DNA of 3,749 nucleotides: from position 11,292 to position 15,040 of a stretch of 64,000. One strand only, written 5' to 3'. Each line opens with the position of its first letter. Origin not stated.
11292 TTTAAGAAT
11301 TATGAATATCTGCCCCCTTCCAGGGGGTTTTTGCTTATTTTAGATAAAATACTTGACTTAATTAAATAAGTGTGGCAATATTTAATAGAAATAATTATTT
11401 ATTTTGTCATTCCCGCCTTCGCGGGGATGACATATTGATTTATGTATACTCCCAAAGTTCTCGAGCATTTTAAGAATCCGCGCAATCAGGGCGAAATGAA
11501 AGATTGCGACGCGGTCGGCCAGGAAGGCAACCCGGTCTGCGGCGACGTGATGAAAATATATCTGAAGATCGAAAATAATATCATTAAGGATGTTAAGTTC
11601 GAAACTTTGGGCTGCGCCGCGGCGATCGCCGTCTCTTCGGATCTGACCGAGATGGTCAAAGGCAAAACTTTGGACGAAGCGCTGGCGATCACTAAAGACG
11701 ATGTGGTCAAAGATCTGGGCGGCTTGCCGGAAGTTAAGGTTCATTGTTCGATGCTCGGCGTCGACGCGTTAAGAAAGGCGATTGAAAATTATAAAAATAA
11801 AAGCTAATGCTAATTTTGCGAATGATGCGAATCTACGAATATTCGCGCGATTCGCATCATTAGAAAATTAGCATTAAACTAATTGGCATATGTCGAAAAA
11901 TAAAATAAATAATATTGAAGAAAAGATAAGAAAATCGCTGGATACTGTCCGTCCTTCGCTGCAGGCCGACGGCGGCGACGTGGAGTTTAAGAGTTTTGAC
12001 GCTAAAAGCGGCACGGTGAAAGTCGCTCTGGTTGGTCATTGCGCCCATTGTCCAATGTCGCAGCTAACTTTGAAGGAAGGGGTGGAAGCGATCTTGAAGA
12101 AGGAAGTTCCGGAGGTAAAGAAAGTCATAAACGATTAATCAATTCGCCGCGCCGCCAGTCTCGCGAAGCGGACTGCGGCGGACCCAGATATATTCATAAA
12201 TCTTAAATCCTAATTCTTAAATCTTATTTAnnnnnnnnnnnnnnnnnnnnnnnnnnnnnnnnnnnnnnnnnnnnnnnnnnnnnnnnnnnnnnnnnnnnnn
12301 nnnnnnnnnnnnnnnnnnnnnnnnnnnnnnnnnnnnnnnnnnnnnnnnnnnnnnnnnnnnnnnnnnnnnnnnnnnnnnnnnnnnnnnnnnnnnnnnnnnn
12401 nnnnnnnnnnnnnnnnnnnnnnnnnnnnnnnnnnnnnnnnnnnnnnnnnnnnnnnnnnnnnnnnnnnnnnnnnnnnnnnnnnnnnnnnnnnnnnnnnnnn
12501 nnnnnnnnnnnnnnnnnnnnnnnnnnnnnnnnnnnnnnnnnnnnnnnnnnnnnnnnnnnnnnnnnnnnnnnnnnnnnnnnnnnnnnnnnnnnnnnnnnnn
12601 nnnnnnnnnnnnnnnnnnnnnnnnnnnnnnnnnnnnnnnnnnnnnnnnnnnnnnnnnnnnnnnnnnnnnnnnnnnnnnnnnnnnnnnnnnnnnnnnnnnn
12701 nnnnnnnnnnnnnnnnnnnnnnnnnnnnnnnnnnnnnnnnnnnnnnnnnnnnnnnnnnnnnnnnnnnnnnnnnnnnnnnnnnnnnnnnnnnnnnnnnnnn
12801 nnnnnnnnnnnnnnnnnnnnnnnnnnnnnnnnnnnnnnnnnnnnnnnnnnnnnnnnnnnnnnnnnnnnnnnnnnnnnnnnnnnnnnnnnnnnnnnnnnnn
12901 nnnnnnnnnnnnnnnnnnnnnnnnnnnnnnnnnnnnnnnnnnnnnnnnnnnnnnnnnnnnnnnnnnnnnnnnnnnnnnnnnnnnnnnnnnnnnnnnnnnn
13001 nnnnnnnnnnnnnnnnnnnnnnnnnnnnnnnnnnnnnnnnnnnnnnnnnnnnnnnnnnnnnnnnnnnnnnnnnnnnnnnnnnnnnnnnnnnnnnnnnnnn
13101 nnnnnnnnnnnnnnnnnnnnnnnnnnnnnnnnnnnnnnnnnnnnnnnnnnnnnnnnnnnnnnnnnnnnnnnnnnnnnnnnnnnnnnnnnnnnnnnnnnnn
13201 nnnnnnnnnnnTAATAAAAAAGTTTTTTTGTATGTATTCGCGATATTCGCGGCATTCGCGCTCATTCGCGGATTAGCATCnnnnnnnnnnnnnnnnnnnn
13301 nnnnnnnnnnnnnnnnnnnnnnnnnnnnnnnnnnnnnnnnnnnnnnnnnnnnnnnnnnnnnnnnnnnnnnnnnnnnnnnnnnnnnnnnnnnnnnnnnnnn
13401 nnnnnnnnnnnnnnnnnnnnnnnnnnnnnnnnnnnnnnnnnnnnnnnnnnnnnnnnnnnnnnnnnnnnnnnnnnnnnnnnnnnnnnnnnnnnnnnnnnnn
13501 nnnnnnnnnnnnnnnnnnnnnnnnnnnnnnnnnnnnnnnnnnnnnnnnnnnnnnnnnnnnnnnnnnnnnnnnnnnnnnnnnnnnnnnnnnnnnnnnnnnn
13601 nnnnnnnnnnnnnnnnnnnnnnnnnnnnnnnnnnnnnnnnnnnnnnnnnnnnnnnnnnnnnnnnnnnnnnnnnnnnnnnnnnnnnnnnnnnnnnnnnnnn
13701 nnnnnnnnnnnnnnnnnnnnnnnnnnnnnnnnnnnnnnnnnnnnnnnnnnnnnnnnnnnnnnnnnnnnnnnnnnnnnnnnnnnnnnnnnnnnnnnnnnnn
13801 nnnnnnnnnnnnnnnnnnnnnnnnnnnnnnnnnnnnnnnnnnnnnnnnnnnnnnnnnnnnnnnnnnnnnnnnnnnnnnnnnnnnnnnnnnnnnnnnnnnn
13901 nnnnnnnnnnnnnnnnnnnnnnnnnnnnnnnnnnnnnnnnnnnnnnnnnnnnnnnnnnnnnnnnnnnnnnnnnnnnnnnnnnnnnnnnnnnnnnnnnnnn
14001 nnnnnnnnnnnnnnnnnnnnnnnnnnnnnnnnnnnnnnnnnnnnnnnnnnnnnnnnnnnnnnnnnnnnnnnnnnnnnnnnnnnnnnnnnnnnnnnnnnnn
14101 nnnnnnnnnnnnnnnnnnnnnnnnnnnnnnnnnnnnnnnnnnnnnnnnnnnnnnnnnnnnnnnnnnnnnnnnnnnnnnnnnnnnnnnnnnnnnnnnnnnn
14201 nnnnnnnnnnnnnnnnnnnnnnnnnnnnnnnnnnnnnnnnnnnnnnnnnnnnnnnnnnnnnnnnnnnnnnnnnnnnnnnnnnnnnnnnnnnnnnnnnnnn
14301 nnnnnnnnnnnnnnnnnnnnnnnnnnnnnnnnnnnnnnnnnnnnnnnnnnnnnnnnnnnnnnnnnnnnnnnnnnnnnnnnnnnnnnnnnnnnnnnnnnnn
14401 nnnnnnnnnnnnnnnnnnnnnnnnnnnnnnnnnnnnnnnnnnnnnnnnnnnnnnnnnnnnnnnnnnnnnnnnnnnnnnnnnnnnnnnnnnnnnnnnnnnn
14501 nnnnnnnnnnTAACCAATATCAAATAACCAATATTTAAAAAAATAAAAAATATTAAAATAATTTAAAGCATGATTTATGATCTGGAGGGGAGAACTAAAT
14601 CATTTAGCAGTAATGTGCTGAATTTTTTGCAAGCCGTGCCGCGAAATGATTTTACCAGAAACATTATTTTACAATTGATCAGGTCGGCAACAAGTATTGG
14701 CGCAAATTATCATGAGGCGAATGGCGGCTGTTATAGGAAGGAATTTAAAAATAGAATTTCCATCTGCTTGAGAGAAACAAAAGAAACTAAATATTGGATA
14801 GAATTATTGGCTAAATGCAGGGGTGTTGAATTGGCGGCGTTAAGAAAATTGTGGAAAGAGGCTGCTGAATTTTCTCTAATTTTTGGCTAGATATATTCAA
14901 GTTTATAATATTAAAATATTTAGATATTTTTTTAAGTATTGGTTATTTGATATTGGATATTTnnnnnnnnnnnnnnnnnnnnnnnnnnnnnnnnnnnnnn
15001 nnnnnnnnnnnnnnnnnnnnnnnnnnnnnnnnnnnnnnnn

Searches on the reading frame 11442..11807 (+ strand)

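Call 109: search_protein_families(library=pfam, proteins=[window:11442-11807:+], max_evalue=0.001)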
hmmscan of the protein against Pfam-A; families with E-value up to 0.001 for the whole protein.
window:11442-11807:+ (121 aa): 1 family
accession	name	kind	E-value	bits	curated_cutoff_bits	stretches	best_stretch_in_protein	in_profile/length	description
PF01592.21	NifU_N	-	4.2e-48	163.1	22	1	1-120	1-123/127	NifU-like N terminal domain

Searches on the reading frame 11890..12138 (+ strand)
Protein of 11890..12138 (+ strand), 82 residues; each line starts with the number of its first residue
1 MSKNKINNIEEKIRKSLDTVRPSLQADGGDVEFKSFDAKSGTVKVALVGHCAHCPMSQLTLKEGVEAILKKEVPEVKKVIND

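Call 109: search_protein_families(library=pfam, proteins=[window:11890-12138:+], max_evalue=0.001)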
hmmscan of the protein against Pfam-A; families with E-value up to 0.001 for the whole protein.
window:11890-12138:+ (82 aa): 1 family
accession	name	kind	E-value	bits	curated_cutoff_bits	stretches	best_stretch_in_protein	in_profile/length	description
PF01106.22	NifU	-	1.7e-26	92.5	27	1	13-80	1-67/67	NifU-like domain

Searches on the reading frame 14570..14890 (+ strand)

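Call 109: search_protein_families(library=pfam, proteins=[window:14570-14890:+], max_evalue=0.001)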
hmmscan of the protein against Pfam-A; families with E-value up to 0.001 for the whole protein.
window:14570-14890:+ (106 aa): 1 family
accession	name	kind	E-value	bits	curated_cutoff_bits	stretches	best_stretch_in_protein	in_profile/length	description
PF05635.17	23S_rRNA_IVP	-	6.6e-14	52.5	33.8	1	10-102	10-101/106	23S rRNA-intervening sequence protein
